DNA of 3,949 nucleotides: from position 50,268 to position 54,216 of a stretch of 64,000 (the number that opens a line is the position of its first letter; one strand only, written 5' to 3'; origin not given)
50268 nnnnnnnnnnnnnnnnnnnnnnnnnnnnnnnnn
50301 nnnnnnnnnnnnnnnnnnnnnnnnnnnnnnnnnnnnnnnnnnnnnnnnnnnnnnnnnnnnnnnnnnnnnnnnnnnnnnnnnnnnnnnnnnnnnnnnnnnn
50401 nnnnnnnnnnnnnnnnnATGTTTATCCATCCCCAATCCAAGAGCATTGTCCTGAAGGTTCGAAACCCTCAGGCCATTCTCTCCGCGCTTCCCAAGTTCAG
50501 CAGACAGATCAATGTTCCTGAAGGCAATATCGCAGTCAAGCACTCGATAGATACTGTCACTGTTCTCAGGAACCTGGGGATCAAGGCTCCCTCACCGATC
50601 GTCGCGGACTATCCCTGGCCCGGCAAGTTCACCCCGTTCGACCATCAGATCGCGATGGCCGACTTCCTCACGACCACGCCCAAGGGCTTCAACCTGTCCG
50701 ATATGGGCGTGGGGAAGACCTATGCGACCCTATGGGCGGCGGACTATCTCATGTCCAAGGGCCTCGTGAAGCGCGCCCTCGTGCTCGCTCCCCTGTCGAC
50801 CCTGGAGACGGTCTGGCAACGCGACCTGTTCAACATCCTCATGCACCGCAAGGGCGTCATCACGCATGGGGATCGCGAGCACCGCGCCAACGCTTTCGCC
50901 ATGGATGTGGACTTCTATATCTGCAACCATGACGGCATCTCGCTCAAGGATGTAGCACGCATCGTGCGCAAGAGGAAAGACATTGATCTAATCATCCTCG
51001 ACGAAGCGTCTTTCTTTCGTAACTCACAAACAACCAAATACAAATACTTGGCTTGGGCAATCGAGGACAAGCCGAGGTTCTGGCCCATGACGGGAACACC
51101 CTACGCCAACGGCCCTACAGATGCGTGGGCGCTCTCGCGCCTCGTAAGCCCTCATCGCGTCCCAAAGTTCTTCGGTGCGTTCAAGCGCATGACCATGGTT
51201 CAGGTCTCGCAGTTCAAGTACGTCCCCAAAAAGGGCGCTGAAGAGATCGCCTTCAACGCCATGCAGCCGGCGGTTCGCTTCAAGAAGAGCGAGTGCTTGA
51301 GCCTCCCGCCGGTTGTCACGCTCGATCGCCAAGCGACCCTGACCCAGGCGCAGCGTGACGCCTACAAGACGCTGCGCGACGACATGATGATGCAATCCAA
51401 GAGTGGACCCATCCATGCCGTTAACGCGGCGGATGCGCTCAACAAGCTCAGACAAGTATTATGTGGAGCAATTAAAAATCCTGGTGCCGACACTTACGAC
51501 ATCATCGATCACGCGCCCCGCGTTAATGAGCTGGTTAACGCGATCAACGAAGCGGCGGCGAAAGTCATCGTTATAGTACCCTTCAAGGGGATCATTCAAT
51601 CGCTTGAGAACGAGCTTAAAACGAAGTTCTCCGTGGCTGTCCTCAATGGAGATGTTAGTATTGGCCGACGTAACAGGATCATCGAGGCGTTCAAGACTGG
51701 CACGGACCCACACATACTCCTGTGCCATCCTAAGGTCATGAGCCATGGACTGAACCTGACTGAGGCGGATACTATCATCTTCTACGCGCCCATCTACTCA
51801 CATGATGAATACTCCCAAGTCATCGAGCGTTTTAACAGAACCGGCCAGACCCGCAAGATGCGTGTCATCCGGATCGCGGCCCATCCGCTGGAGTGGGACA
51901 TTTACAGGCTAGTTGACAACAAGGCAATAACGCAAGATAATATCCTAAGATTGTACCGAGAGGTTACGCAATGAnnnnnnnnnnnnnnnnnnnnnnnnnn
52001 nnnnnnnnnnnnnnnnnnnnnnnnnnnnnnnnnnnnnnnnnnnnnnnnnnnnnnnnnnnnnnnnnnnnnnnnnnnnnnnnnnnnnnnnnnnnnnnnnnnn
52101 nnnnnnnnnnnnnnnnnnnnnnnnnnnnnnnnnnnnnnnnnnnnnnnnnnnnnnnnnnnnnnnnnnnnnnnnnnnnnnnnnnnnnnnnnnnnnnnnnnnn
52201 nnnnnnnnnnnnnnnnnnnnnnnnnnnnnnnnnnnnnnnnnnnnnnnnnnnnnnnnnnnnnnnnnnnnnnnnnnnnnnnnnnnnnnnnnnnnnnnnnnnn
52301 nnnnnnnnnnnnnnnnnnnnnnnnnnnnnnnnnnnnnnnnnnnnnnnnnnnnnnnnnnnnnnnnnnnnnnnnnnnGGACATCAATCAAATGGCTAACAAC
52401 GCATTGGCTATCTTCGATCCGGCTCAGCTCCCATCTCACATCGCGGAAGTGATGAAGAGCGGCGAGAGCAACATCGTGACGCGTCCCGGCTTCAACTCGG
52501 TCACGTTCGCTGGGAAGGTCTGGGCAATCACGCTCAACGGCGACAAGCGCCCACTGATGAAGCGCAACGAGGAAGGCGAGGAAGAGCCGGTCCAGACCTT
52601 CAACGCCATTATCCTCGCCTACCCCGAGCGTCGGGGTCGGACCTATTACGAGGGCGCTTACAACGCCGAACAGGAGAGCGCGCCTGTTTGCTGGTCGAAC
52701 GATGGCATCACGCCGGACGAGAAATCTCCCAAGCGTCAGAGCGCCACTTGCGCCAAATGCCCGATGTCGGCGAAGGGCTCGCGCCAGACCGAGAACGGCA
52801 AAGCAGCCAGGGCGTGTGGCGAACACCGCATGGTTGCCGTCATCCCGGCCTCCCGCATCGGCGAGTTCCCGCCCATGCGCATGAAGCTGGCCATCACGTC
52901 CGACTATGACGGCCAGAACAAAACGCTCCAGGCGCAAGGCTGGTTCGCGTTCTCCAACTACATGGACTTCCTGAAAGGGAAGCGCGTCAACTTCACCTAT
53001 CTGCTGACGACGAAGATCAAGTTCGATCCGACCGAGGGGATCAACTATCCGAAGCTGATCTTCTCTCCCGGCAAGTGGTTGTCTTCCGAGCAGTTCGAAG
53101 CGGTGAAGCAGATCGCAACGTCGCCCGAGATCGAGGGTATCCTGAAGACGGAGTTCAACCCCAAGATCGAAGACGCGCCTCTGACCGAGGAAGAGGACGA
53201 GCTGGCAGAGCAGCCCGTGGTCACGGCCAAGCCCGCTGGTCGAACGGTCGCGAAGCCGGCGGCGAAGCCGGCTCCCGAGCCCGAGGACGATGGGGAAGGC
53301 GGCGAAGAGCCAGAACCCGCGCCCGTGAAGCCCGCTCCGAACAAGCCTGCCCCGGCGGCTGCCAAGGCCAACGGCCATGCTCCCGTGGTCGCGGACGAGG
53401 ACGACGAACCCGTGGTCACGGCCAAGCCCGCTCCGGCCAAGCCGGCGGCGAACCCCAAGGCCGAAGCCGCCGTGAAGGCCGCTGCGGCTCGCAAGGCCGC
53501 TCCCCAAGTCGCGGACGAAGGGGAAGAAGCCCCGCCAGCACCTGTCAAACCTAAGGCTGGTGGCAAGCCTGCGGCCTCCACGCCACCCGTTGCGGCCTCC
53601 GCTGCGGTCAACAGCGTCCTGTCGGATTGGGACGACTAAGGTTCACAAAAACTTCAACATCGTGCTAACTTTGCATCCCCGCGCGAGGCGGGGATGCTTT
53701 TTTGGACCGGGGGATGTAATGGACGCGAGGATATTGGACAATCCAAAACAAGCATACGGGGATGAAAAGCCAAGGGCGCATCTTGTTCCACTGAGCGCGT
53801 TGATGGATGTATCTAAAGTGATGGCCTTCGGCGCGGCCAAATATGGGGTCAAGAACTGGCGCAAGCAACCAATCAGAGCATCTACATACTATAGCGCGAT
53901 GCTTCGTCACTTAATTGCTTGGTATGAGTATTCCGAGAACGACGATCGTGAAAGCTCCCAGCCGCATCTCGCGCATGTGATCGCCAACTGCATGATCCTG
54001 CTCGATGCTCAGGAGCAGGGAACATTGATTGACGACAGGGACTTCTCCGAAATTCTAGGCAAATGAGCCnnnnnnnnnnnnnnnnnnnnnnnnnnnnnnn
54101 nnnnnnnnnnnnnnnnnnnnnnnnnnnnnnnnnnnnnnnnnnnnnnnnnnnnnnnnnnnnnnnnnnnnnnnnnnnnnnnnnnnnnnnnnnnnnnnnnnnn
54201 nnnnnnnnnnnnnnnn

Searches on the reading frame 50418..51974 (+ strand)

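Call 45: search_protein_families(library=pfam, max_evalue=0.001, proteins=[window:50418-51974:+])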
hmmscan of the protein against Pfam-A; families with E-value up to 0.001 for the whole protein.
window:50418-51974:+ (518 aa): 4 families
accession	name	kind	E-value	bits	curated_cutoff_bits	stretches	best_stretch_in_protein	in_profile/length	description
PF00176.29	SNF2-rel_dom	-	2.8e-16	59.9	24.9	1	94-342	24-276/290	SNF2-related domain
PF00271.37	Helicase_C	-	1.9e-13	51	23.5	1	371-476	5-110/110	Helicase conserved C-terminal domain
PF00270.35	DEAD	-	1.1e-09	38.7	26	1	94-227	21-159/167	DEAD/DEAH box helicase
PF04851.21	ResIII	-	8.5e-08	32.7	22.5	1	96-228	32-162/164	Type III restriction enzyme, res subunit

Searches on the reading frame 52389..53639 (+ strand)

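Call 45: search_protein_families(library=pfam, max_evalue=0.001, proteins=[window:52389-53639:+])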
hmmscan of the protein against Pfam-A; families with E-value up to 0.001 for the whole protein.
window:52389-53639:+ (416 aa): 0 families

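Call 61: search_protein_families(library=phrogs, max_evalue=0.001, proteins=[window:52389-53639:+])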
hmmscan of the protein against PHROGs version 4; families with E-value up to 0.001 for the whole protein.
window:52389-53639:+ (416 aa): 2 families
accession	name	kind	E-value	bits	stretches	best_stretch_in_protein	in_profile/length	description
phrog_27714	-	unknown function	2.9e-20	74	1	81-286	95-290/292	-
phrog_23155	-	unknown function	5.6e-08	33.4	1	59-242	57-217/255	-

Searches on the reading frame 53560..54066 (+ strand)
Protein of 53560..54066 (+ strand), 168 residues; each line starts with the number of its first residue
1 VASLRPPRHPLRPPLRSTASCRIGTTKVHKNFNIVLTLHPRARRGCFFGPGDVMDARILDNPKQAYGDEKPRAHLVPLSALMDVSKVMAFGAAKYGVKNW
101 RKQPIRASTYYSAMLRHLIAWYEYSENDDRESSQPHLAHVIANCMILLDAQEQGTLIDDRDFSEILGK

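Call 45: search_protein_families(library=pfam, max_evalue=0.001, proteins=[window:53560-54066:+])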
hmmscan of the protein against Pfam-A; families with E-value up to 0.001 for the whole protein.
window:53560-54066:+ (168 aa): 1 family
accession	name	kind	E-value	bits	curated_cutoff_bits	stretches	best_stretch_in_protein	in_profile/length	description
PF18909.5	dGTP_diPhyd_N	-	1.5e-29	102.3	27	1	61-160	2-99/99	dATP/dGTP diphosphohydrolase, N-terminal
